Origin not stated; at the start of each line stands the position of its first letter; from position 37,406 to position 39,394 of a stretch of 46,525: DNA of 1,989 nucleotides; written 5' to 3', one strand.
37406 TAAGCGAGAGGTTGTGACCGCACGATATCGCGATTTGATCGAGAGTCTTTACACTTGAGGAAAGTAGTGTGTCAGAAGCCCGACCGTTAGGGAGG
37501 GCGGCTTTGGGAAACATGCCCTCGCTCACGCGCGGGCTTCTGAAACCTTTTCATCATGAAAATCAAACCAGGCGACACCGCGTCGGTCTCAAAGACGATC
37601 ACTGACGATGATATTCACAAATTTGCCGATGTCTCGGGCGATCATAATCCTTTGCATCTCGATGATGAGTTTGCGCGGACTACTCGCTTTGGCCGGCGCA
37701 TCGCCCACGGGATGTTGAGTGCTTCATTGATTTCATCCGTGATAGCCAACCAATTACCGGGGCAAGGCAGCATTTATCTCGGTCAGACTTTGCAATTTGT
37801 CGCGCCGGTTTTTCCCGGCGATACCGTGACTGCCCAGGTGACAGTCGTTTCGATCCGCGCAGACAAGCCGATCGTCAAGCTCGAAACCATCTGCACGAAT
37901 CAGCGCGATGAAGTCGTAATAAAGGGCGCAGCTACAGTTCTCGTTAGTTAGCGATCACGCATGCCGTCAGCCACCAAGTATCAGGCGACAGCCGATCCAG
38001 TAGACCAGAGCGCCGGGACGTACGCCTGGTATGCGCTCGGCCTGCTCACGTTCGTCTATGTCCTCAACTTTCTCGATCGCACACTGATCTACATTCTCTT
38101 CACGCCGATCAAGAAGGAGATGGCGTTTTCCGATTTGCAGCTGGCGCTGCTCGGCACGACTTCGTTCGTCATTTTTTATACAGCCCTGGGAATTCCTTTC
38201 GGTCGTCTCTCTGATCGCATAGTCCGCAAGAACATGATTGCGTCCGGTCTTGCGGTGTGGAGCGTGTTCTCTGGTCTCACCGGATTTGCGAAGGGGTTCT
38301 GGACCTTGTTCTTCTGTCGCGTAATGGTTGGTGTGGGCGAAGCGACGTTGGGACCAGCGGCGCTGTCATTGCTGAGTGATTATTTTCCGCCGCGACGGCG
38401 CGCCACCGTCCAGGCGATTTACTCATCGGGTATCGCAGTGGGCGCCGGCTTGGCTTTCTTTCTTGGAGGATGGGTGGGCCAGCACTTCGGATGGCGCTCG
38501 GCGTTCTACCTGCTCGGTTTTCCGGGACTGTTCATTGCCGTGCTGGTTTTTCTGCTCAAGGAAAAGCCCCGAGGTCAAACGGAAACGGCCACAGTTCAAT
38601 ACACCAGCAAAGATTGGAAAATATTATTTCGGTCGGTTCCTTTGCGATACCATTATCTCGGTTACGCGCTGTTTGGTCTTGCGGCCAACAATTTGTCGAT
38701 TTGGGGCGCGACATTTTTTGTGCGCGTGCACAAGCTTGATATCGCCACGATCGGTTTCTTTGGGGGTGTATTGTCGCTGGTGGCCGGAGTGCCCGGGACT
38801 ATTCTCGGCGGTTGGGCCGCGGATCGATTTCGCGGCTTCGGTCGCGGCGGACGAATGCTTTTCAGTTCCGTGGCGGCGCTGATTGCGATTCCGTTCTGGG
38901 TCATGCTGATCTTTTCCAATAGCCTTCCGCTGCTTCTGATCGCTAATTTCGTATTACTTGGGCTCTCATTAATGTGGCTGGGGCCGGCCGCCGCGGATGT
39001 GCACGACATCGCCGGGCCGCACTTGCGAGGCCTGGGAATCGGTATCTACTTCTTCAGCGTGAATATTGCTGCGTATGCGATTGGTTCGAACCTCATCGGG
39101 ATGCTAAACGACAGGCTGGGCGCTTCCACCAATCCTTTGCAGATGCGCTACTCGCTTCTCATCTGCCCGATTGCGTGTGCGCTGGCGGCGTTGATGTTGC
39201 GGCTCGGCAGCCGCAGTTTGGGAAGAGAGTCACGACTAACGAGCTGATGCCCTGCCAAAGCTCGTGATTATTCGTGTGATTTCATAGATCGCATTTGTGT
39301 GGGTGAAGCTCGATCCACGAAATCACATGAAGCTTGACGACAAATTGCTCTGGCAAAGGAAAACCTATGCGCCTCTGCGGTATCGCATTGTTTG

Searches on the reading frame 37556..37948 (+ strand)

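Call 7: search_protein_families(library=pfam, proteins=[window:37556-37948:+])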
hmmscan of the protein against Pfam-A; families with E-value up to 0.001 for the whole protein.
window:37556-37948:+ (131 aa): 2 families
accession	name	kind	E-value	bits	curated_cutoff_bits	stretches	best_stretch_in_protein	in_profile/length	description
PF01575.25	MaoC_dehydratas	-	2.7e-29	101.7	27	1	10-106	13-110/123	MaoC like domain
PF13452.11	FAS1_DH_region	-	1.6e-13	51.4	22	1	9-122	8-130/132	FAS1-like, dehydratase domain region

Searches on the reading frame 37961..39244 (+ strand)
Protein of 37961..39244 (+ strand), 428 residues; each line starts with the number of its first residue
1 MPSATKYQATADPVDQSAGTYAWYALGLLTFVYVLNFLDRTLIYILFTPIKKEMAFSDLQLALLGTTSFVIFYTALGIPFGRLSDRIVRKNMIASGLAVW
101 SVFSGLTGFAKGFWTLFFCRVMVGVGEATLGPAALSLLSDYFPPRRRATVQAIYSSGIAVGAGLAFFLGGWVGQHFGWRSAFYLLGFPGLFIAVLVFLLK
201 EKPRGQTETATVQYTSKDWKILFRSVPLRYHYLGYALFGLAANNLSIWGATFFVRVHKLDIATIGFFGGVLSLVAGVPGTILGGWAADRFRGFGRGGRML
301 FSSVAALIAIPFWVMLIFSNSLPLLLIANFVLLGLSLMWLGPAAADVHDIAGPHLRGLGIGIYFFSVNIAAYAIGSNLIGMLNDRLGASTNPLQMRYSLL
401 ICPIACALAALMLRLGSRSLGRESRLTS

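Call 7: search_protein_families(library=pfam, proteins=[window:37961-39244:+])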
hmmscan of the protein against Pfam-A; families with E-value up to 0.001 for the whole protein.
window:37961-39244:+ (428 aa): 4 families
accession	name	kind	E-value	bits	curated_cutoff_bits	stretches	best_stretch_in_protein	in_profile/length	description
PF07690.21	MFS_1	-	3.5e-53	181.2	33.4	2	29-370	1-342/347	Major Facilitator Superfamily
PF00083.30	Sugar_tr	-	2.6e-10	40.2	22.3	1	64-204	49-196/452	Sugar (and other) transporter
PF12832.13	MFS_1_like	-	0.00022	20.8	25.2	1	82-183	269-372/373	MFS_1 like family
PF00854.27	PTR2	-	0.0004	19.8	27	1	116-199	35-120/392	POT family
